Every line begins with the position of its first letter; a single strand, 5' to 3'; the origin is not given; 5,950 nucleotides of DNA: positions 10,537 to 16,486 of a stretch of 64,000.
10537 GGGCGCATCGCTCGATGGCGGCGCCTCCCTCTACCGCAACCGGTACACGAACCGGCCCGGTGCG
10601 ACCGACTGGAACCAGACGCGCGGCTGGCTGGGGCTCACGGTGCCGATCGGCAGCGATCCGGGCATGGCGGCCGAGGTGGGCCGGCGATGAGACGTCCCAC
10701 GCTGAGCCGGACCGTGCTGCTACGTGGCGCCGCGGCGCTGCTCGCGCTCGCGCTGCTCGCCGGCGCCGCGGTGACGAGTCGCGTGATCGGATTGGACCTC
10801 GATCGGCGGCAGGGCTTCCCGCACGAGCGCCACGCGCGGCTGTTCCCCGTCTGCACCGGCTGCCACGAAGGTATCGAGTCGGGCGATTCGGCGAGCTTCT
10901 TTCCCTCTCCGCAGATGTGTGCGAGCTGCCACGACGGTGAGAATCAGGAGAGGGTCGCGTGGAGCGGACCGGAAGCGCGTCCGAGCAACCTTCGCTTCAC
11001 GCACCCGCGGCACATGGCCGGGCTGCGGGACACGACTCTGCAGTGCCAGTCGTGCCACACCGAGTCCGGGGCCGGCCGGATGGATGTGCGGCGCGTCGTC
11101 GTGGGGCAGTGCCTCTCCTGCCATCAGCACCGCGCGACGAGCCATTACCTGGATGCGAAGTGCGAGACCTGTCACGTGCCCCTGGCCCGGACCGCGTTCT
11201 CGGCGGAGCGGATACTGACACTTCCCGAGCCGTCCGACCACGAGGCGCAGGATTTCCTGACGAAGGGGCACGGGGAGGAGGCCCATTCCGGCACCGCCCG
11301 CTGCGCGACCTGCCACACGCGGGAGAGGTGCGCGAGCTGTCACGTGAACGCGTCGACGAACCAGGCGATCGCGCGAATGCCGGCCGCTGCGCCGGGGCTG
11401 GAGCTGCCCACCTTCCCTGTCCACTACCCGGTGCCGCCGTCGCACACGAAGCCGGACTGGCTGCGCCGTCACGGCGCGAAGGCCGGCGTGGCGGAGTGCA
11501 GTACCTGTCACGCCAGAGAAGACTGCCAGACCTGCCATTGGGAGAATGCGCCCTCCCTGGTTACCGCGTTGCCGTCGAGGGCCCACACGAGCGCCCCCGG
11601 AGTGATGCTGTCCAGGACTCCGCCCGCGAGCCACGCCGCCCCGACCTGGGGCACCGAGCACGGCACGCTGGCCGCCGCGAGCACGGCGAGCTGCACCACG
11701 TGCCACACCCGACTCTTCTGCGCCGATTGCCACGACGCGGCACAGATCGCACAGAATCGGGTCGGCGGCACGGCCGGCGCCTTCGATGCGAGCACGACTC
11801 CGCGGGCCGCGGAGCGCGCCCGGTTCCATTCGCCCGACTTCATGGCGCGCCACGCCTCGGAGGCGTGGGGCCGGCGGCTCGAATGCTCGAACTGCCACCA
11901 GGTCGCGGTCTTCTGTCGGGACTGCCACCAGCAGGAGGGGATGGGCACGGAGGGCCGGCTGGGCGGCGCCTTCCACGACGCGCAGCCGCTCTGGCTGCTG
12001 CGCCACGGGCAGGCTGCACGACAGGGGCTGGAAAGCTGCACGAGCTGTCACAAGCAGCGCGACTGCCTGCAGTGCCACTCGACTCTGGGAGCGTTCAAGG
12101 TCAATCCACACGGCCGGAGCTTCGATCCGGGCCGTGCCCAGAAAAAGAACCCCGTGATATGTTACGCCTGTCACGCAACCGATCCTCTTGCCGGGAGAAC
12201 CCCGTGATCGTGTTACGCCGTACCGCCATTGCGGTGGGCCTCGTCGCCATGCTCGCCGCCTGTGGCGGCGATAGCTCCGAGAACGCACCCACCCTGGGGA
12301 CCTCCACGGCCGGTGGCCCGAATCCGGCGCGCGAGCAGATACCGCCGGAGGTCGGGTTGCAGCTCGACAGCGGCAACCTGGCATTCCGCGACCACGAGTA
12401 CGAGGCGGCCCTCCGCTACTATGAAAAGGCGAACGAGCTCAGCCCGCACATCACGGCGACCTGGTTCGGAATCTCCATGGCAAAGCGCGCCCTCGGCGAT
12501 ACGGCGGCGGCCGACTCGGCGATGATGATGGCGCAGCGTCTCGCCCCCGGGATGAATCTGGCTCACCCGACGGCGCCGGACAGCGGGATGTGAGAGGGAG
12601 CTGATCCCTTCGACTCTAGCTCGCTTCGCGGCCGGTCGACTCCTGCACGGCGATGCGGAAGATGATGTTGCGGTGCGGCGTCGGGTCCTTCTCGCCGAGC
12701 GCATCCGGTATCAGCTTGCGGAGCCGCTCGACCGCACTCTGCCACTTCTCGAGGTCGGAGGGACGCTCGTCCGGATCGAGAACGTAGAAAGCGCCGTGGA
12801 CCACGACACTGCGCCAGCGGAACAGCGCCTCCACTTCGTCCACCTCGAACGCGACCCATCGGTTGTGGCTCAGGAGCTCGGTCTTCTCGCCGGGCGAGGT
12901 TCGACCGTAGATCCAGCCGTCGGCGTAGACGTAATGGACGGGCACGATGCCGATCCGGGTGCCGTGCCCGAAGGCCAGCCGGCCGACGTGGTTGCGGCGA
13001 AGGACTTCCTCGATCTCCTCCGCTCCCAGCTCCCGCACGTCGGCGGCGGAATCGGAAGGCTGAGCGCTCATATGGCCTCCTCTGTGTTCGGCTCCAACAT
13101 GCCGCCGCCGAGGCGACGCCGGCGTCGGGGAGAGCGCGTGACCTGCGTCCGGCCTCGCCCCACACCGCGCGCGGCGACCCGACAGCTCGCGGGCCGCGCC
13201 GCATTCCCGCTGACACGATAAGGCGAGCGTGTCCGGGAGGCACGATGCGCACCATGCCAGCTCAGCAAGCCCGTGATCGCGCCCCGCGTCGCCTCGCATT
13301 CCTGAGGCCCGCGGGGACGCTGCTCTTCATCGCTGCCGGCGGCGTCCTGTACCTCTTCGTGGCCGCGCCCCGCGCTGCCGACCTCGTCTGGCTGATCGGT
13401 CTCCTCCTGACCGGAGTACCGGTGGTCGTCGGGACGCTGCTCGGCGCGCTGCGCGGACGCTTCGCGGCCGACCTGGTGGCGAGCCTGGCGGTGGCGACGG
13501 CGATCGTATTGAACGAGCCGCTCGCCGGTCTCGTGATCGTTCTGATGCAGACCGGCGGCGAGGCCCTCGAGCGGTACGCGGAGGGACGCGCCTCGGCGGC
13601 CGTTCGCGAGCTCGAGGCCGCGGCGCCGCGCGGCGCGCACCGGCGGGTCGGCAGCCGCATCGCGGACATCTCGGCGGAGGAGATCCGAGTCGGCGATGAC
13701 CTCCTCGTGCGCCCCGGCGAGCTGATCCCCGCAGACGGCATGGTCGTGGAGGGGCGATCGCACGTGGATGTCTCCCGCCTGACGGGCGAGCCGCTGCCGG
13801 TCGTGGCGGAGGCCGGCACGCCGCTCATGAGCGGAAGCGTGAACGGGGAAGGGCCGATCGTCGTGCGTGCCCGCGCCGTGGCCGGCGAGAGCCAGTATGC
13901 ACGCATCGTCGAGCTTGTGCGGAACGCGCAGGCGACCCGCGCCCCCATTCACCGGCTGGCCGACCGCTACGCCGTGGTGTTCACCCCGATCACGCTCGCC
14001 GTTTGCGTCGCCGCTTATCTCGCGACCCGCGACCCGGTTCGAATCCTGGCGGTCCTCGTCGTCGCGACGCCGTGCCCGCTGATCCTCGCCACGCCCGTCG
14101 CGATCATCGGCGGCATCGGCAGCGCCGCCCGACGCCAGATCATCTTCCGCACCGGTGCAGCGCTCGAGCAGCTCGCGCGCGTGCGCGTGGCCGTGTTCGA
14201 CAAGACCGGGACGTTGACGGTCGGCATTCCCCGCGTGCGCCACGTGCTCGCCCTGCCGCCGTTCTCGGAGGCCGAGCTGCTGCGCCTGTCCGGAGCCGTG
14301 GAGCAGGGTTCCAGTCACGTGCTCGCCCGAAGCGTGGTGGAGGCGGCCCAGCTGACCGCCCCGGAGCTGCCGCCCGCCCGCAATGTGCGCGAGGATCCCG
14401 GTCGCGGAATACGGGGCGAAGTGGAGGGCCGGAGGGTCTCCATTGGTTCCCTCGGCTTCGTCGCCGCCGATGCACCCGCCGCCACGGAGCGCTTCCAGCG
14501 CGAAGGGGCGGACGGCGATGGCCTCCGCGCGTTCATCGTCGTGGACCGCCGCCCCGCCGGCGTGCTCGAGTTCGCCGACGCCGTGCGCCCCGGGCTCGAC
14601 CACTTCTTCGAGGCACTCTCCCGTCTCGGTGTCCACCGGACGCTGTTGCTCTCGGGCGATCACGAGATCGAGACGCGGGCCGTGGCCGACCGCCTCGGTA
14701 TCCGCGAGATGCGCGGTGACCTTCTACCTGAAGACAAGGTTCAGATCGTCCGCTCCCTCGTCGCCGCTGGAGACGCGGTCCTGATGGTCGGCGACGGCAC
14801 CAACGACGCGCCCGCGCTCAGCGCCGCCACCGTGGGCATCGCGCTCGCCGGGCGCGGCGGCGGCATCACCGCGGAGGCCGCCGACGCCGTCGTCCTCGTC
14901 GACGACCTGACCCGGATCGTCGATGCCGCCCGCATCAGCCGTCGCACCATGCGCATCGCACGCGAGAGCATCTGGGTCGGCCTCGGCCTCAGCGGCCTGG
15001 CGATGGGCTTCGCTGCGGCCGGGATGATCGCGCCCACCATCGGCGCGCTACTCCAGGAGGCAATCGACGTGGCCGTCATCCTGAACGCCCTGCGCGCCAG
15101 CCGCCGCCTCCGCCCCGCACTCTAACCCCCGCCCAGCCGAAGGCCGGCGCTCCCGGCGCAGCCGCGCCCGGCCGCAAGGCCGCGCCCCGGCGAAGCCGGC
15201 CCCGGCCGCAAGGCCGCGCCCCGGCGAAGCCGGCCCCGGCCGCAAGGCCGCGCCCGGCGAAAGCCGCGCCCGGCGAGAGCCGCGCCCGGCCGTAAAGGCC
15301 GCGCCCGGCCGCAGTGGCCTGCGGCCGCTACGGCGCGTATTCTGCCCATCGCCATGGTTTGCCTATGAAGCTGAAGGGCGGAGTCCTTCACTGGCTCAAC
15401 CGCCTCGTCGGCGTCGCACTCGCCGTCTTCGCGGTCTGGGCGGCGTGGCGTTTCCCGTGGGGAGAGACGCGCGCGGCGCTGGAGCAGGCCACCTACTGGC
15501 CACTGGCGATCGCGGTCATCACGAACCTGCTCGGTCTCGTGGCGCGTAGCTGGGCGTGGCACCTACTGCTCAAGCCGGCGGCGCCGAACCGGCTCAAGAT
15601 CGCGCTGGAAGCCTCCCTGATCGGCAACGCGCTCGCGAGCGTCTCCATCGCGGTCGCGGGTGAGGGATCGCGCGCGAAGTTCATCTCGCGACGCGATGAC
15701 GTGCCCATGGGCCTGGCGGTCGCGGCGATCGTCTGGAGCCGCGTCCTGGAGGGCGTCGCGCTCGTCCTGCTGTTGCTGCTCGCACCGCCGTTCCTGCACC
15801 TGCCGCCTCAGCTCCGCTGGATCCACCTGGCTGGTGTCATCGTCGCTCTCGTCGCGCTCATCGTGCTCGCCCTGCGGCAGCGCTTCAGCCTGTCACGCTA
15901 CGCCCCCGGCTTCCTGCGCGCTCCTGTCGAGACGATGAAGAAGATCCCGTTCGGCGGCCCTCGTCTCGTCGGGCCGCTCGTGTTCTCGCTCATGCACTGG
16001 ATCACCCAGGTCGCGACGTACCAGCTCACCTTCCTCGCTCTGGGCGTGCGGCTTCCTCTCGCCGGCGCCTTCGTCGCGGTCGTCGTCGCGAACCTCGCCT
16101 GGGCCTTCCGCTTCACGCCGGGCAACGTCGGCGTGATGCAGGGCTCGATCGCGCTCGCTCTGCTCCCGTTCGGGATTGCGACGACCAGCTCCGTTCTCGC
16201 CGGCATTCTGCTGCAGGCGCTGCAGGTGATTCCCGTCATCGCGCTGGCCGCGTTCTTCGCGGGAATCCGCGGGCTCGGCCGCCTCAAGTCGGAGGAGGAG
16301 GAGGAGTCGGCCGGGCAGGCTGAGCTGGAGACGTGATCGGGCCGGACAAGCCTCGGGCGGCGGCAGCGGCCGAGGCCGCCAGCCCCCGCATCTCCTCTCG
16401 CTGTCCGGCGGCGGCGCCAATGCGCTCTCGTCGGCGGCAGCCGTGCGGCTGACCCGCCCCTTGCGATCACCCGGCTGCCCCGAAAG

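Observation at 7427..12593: Candidate new porin-cytochrome electron conduit (lipoprotein multihaem cytochrome, ~500-aa beta-barrel, 16-haem cytochrome, TPR lipoprotein) next to the uptake hydrogenase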

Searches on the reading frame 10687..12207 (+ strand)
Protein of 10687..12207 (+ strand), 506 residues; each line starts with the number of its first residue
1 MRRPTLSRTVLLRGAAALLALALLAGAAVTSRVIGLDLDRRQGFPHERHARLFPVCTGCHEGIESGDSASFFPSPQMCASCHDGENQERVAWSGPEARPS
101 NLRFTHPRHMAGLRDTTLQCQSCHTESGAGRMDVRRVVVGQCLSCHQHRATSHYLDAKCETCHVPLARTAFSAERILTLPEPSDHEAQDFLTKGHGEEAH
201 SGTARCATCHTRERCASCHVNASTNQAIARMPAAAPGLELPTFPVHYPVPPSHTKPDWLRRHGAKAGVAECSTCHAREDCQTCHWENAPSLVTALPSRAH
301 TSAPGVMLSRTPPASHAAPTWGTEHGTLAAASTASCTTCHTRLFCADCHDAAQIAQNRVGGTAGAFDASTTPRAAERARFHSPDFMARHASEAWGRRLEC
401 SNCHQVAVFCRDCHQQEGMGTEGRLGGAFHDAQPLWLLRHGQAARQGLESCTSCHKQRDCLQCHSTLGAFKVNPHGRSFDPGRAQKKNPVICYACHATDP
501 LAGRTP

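Call 7: search_protein_families(library=pfam, proteins=[window:10687-12207:+], max_evalue=0.1)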
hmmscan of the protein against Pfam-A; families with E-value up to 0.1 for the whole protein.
window:10687-12207:+ (506 aa): 5 families
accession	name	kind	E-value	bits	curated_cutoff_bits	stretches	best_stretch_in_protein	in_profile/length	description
PF14522.11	Cytochrome_C7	-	1.5e-14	54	24.8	2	103-163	2-66/67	Cytochrome c7 and related cytochrome c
PF22113.1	Mtrc-MtrF_II-IV_dom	-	4.7e-10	39.7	30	1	345-499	31-166/176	Outer membrane cytochrome MtrC/MtrF-like, domains II/IV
PF14537.11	Cytochrom_c3_2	-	8.5e-08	33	25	2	50-126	3-66/79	Cytochrome c3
PF09699.15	Paired_CXXCH_1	-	1.2e-06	28.6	20.6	1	457-498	6-38/41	Doubled CXXCH motif (Paired_CXXCH_1)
PF11238.13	DUF3039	-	0.025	14.8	22.7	0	44-62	34-52/56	Protein of unknown function (DUF3039)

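Call 8: search_protein_families(library=ncbifam, proteins=[window:10687-12207:+], max_evalue=0.1)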
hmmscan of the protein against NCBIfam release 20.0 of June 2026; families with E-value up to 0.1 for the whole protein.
window:10687-12207:+ (506 aa): 1 family
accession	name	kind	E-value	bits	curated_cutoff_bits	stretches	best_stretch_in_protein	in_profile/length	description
TIGR04315.1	octaheme_Shew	subfamily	0.016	14.3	375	1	67-135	370-436/440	tetrathionate reductase family octaheme c-type cytochrome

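Call 35: search_solved_structures(query=window:10687-12207:+, max_evalue=1)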
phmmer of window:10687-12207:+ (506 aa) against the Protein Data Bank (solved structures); distinct sequences matched with E-value up to 1: 3.
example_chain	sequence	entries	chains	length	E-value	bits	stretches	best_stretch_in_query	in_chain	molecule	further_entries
6lod_A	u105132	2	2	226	0.00026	23.5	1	4-148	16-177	MULTIHEME_CYTC domain-containing protein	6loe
5j1g_A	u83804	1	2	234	0.32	13.3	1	108-184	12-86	Plectin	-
5j1i_A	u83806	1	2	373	0.74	12.1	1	108-184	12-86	Plectin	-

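Call 61: search_solved_structures(query=A3, max_evalue=10, show_alignments=1)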
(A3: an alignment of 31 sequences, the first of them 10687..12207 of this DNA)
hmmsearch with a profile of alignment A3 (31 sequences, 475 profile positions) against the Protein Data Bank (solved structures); distinct sequences matched with E-value up to 10: 48.
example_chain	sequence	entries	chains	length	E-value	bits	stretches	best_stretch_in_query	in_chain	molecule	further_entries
1h29_A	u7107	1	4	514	3e-11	46.1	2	43-166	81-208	HIGH-MOLECULAR-WEIGHT CYTOCHROME C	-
1gws_A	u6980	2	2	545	5.3e-11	45.3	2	43-166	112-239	HIGH-MOLECULAR-WEIGHT CYTOCHROME C | High-molecular-weight cytochrome c precursor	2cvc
2e84_A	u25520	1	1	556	1e-09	41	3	43-163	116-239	High-molecular-weight cytochrome c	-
1z1n_X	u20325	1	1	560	2.1e-08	36.7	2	40-142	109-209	sixteen heme cytochrome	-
4lmh_A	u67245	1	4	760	2.2e-08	36.6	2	130-207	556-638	Extracellular iron oxide respiratory system surface decaheme cytochrome c component OmcA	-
6lod_A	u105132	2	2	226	1.6e-07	33.8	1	31-144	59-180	MULTIHEME_CYTC domain-containing protein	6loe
1oah_A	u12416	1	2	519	0.00029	23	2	70-150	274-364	CYTOCHROME C NITRITE REDUCTASE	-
2j7a_A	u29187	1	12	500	0.0008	21.6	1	74-148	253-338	CYTOCHROME C NITRITE REDUCTASE NRFA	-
2vr0_A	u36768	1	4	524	0.0014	20.7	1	74-148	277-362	CYTOCHROME C NITRITE REDUCTASE, CATALYTIC SUBUNIT NFRA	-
1ofw_A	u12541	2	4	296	0.0016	20.6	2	111-161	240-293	NINE-HEME CYTOCHROME C | NINE HEME CYTOCHROME C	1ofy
1duw_A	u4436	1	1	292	0.002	20.3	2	25-166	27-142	NONAHEME CYTOCHROME C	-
3h4n_A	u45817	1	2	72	0.0022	20.1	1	24-72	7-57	Cytochrome c7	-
3h34_A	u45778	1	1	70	0.0031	19.7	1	88-157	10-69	Cytochrome c7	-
3bxu_A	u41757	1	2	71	0.0038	19.4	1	24-74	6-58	Cytochrome c3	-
4hc3_A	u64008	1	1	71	0.0069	18.5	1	25-74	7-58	PpcA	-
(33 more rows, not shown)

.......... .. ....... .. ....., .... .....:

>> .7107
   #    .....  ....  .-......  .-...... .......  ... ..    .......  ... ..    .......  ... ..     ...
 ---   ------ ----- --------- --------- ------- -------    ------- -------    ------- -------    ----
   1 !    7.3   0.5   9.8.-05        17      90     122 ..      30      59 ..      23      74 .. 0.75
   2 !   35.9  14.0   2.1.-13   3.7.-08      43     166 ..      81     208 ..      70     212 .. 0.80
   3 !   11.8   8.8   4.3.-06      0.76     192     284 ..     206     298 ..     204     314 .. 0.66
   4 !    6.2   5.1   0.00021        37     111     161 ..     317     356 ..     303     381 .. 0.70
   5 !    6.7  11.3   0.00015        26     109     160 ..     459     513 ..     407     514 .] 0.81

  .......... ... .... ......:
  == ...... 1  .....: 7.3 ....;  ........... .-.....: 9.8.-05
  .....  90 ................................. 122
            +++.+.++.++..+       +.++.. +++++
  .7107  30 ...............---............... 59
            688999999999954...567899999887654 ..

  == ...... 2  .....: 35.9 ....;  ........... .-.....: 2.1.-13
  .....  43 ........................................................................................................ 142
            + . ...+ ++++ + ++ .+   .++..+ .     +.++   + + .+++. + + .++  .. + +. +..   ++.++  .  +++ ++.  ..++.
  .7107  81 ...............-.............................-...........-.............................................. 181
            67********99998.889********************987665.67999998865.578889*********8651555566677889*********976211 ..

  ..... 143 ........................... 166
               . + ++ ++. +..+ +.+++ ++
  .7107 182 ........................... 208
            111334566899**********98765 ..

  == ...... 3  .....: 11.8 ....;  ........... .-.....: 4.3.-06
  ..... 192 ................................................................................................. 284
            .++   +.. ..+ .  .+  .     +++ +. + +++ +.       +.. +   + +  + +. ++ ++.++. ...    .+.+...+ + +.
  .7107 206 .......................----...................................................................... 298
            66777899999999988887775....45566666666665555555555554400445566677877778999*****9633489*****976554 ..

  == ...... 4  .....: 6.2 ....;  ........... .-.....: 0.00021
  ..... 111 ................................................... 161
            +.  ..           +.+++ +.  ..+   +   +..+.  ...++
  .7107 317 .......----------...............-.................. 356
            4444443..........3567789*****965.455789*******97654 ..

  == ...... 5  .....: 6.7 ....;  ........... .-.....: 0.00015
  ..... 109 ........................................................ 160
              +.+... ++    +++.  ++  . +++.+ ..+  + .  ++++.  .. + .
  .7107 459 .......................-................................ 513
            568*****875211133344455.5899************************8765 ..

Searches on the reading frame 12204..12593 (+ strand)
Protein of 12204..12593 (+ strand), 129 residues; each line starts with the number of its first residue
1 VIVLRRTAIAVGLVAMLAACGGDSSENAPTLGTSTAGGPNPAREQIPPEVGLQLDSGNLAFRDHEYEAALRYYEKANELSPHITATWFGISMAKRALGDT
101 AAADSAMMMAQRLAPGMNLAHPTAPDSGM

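Call 7: search_protein_families(library=pfam, proteins=[window:12204-12593:+], max_evalue=0.1)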
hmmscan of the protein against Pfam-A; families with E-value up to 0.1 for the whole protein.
window:12204-12593:+ (129 aa): 8 families
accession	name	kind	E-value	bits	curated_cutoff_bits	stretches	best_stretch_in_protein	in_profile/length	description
PF07719.23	TPR_2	-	2.4e-05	24.6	27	1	57-82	8-33/34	Tetratricopeptide repeat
PF13181.12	TPR_8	-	3.6e-05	24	25.7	0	65-81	16-32/34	Tetratricopeptide repeat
PF13428.12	TPR_14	-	0.0092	17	23.5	1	52-88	3-39/44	Tetratricopeptide repeat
PF00515.34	TPR_1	-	0.011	15.9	27.8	1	57-81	8-32/34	Tetratricopeptide repeat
PF14559.12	TPR_19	-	0.027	15.2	25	1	61-107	2-48/68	Tetratricopeptide repeat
PF13424.12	TPR_12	-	0.056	14.1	30.1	0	56-110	9-71/77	Tetratricopeptide repeat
PF13432.12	TPR_16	-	0.073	14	32.7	0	54-113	1-60/65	Tetratricopeptide repeat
PF00376.29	MerR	-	0.09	13.1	28.2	0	69-85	15-32/38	MerR family regulatory protein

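Call 8: search_protein_families(library=ncbifam, proteins=[window:12204-12593:+], max_evalue=0.1)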
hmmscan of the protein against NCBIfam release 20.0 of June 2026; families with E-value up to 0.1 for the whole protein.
window:12204-12593:+ (129 aa): 7 families
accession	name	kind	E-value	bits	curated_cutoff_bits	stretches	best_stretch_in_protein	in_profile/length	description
NF033920.0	C39_PA2778_fam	equivalog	1.2e-05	24.8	150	1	43-115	183-255/255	PA2778 family cysteine peptidase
TIGR04510.1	mod_pep_cyc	subfamily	0.0085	14.6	400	1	57-114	405-462/814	putative peptide modification system cyclase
TIGR02552.1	LcrH_SycD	equivalog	0.024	14.4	104.8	1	63-114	65-116/136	SycD/LcrH family type III secretion system chaperone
TIGR03302.1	OM_YfiO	subfamily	0.03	13.8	81.4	1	5-81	2-64/239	outer membrane protein assembly factor BamD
NF058595.1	invert_tail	domain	0.038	14.3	37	1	7-34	59-87/113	lipo-invert putative C-terminal anchoring domain-containing protein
TIGR02917.1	PEP_TPR_lipo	equivalog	0.043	11.6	312.2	1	57-107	710-759/899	XrtA/PEP-CTERM system TPR-repeat protein PrsT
TIGR03939.1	PGA_TPR_OMP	equivalog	0.079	11.1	366.65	1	62-108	97-144/800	poly-beta-1,6 N-acetyl-D-glucosamine export porin PgaA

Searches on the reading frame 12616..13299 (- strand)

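Call 9: search_protein_families(library=pfam, proteins=[window:12616-13299:-], max_evalue=0.001)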
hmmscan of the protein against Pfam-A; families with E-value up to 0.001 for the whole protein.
window:12616-13299:- (227 aa): 1 family
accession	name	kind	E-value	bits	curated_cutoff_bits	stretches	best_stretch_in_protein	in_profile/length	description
PF12900.13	Pyridox_ox_2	-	2e-19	70.4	27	1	93-224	2-139/140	Pyridoxamine 5'-phosphate oxidase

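Call 85: search_protein_families(library=ncbifam, proteins=[window:12616-13299:-], max_evalue=0.00001)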
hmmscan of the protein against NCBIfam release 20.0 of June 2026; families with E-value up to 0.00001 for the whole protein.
window:12616-13299:- (227 aa): 1 family
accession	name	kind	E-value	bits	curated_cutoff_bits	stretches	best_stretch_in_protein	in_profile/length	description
NF000261.1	NimABCDEF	equivalog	1.1e-06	28.7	260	1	89-178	10-108/153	NimABCDEF family 5-nitroimidazole reductase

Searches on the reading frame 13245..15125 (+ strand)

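Call 9: search_protein_families(library=pfam, proteins=[window:13245-15125:+], max_evalue=0.001)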
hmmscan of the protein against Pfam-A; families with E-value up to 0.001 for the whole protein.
window:13245-15125:+ (626 aa): 2 families
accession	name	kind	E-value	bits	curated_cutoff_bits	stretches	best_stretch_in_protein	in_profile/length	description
PF00122.25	E1-E2_ATPase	-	4.9e-45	153.7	28.1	1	128-297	4-181/181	E1-E2 ATPase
PF00702.32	Hydrolase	-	3.2e-28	99.9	26.4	1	313-528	1-190/191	haloacid dehalogenase-like hydrolase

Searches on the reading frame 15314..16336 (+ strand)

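Call 9: search_protein_families(library=pfam, proteins=[window:15314-16336:+], max_evalue=0.001)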
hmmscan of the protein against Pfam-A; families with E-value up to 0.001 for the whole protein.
window:15314-16336:+ (340 aa): 1 family
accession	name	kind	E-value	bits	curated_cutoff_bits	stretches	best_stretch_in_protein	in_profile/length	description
PF03706.18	LPG_synthase_TM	-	1.6e-32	113.6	33.4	1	31-311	2-301/302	Lysylphosphatidylglycerol synthase TM region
